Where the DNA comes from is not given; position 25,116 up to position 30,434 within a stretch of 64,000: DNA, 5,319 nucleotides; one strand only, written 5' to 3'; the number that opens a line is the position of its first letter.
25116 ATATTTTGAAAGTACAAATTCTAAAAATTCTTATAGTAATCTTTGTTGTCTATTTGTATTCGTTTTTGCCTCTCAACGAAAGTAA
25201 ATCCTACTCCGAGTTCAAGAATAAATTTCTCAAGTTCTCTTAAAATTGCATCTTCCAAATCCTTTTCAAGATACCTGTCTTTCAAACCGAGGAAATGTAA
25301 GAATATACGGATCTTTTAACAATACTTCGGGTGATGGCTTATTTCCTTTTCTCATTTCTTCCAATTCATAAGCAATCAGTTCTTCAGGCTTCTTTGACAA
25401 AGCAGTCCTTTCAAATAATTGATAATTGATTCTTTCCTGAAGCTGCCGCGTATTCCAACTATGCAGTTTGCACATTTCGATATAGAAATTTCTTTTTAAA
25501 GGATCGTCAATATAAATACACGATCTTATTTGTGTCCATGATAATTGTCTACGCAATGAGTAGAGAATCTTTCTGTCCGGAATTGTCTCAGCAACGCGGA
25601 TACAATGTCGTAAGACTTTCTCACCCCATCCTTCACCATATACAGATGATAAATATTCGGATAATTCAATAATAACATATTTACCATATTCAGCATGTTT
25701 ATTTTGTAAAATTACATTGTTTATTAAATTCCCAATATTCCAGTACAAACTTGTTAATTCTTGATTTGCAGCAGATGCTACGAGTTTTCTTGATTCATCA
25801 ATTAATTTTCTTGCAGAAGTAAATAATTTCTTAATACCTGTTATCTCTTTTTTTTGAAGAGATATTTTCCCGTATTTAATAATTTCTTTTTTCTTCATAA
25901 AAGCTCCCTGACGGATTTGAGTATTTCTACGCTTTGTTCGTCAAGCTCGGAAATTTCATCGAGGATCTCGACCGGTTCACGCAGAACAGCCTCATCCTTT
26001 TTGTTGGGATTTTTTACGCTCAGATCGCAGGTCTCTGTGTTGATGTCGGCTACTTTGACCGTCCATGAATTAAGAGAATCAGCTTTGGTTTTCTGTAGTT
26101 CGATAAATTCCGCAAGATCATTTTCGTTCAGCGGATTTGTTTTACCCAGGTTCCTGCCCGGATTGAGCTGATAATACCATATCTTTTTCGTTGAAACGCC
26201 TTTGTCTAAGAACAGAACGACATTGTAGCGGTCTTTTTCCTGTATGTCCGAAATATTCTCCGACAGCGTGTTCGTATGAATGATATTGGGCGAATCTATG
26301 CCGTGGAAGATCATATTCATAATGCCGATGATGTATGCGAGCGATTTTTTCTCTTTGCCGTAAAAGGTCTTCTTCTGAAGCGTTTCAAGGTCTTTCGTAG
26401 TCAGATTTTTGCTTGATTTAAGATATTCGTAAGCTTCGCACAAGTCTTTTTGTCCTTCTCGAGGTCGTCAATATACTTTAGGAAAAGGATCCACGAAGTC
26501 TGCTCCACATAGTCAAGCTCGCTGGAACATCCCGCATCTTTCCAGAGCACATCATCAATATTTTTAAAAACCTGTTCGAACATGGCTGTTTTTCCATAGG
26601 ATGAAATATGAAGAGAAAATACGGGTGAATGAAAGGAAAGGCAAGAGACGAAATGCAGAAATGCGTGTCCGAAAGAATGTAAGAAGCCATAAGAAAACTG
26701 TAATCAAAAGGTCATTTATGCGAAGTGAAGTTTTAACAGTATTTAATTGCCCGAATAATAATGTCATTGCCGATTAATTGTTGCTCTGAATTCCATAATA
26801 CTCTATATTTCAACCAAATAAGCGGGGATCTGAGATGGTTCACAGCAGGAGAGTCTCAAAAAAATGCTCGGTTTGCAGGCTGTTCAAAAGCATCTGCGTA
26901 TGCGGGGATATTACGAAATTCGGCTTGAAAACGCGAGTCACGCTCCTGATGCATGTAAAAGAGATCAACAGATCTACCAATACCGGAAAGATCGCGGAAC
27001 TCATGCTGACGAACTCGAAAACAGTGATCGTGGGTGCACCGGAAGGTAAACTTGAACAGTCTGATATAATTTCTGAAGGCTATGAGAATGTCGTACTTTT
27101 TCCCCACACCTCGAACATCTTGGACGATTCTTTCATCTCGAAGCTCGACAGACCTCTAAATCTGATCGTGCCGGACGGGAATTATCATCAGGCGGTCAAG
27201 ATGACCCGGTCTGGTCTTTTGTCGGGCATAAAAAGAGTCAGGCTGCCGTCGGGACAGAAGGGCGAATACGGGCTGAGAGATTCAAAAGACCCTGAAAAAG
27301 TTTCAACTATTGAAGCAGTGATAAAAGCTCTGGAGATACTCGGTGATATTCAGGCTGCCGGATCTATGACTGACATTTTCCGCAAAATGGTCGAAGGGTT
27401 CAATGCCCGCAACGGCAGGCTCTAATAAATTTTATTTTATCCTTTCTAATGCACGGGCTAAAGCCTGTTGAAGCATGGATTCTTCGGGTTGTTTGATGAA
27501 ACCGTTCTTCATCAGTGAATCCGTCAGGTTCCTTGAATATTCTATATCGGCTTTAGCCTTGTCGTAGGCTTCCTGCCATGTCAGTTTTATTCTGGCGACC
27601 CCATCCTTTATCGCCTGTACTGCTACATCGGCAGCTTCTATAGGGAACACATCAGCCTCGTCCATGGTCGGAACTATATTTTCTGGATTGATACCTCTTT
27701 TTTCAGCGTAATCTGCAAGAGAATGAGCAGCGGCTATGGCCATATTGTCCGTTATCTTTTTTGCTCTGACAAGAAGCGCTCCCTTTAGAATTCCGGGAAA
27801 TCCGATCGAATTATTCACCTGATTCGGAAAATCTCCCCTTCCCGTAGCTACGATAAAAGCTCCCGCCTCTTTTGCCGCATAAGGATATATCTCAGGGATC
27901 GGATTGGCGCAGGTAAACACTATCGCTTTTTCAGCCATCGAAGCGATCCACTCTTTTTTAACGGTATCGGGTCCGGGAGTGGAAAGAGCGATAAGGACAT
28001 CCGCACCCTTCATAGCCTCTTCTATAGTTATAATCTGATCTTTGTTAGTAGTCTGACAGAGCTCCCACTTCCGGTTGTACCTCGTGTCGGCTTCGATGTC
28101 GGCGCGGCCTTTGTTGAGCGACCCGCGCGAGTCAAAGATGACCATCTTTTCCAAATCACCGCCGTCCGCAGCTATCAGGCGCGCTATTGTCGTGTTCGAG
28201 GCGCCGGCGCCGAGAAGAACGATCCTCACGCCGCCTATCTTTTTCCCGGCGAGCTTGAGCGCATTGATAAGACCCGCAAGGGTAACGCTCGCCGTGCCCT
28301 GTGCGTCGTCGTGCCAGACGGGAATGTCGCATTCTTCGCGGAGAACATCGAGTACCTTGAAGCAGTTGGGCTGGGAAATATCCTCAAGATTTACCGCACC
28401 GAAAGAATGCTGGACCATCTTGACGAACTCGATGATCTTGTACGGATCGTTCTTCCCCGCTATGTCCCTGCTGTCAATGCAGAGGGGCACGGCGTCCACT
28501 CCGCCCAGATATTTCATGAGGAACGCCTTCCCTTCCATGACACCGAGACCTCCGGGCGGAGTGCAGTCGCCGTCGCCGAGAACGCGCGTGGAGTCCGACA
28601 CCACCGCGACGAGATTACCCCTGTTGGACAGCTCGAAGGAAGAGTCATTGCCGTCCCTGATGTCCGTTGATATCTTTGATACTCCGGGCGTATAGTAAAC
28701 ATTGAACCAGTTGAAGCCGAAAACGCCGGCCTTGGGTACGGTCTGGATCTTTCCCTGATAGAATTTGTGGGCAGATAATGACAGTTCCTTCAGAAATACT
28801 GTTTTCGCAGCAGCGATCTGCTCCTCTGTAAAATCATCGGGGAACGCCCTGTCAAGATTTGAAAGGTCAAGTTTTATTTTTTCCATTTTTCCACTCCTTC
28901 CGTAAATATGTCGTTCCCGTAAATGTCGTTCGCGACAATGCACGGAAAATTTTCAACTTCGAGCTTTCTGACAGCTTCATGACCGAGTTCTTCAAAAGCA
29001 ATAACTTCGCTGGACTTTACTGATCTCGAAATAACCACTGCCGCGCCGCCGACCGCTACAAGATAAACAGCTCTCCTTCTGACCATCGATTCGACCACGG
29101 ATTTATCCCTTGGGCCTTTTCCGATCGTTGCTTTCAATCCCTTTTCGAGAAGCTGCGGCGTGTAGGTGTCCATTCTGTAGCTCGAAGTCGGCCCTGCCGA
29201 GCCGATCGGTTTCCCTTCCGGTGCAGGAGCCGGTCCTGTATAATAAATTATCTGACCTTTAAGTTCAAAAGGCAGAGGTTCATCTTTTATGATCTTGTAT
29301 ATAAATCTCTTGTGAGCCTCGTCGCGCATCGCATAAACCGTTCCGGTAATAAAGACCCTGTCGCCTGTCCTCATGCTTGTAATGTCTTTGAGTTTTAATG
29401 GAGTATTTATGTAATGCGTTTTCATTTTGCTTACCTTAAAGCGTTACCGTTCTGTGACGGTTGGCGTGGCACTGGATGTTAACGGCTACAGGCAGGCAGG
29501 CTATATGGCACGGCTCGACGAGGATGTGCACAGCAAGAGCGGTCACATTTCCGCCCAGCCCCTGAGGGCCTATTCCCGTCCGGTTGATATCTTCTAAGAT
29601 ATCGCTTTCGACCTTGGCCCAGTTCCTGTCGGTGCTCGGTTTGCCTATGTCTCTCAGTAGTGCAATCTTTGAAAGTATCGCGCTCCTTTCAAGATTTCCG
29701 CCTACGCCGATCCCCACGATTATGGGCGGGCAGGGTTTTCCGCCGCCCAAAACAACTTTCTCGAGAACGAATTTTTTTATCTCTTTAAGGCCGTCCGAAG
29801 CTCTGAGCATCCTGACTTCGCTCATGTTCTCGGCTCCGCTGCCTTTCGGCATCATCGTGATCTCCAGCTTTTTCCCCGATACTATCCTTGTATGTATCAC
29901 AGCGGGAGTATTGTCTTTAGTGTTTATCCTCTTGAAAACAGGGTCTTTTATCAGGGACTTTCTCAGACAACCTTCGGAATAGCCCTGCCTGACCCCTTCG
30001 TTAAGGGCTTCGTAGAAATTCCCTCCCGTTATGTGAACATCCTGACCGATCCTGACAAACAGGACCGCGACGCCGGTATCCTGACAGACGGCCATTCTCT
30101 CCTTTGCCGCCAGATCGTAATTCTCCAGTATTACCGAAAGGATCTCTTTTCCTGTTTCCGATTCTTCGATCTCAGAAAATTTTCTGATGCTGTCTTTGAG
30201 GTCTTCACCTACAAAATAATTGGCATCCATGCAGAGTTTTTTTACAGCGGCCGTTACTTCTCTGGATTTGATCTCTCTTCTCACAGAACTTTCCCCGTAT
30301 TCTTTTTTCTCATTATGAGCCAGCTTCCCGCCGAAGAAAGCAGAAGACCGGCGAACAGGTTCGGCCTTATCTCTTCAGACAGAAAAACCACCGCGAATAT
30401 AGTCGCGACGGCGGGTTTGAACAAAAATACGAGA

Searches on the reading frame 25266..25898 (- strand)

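Call 64: search_protein_families(library=pfam, proteins=[window:25266-25898:-], max_evalue=0.001)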
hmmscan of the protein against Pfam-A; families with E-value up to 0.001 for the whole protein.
window:25266-25898:- (210 aa): 1 family
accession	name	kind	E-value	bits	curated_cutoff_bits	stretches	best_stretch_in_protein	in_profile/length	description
PF17761.7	DUF1016_N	-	4.7e-34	117.9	32.8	1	30-164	3-137/137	DUF1016 N-terminal domain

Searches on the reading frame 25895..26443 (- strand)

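Call 64: search_protein_families(library=pfam, proteins=[window:25895-26443:-], max_evalue=0.001)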
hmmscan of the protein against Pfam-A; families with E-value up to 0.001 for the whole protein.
window:25895-26443:- (182 aa): 1 family
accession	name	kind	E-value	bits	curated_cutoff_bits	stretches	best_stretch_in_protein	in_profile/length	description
PF02384.22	N6_Mtase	-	3.1e-11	43.6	20.4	1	10-66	64-121/311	N-6 DNA Methylase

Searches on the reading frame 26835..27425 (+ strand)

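Call 38: search_protein_families(library=pfam, proteins=[window:26835-27425:+], max_evalue=0.00001)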
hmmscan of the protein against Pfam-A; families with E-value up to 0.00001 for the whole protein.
window:26835-27425:+ (196 aa): 1 family
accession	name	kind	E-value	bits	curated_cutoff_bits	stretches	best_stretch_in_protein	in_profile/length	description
PF03942.20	DTW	-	1.7e-31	109.9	33.7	1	9-187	2-192/195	DTW domain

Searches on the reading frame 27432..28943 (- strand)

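Call 38: search_protein_families(library=pfam, proteins=[window:27432-28943:-], max_evalue=0.00001)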
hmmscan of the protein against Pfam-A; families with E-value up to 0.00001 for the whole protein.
window:27432-28943:- (503 aa): 2 families
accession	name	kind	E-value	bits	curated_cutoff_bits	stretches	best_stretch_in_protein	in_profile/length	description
PF03949.21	Malic_M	-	5.6e-24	85.3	23.5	1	215-436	2-248/258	Malic enzyme, NAD binding domain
PF00390.24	malic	-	2.7e-15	57.1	23.1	1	84-201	24-181/182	Malic enzyme, N-terminal domain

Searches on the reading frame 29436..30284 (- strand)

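Call 12: search_protein_families(library=ncbifam, proteins=[window:29436-30284:-], max_evalue=0.00001)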
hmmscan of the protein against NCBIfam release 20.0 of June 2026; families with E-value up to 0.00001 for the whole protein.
window:29436-30284:- (282 aa): 6 families
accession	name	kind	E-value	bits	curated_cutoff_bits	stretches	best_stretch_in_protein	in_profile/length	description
NF004885.0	PRK06246.1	equivalog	1.4e-116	388.6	276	1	3-281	2-278/279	fumarate hydratase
TIGR00722.1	ttdA_fumA_fumB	subfamily_domain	1.4e-88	296.7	100.65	1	11-280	2-271/273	hydrolyase, tartrate alpha subunit/fumarate domain protein, Fe-S type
NF006084.0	PRK08230.1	equivalog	2.2e-44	151.7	365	1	8-281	12-286/303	L(+)-tartrate dehydratase subunit alpha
NF011920.0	PRK15391.1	subfamily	1.9e-24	85.9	1094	1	20-277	57-323/548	class I fumarate hydratase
NF011919.0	PRK15390.1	equivalog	9.2e-22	77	1105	1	36-277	74-323/548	class I fumarate hydratase FumA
NF011921.0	PRK15392.1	equivalog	7.4e-21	74.3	1060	1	11-277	47-322/550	class I fumarate hydratase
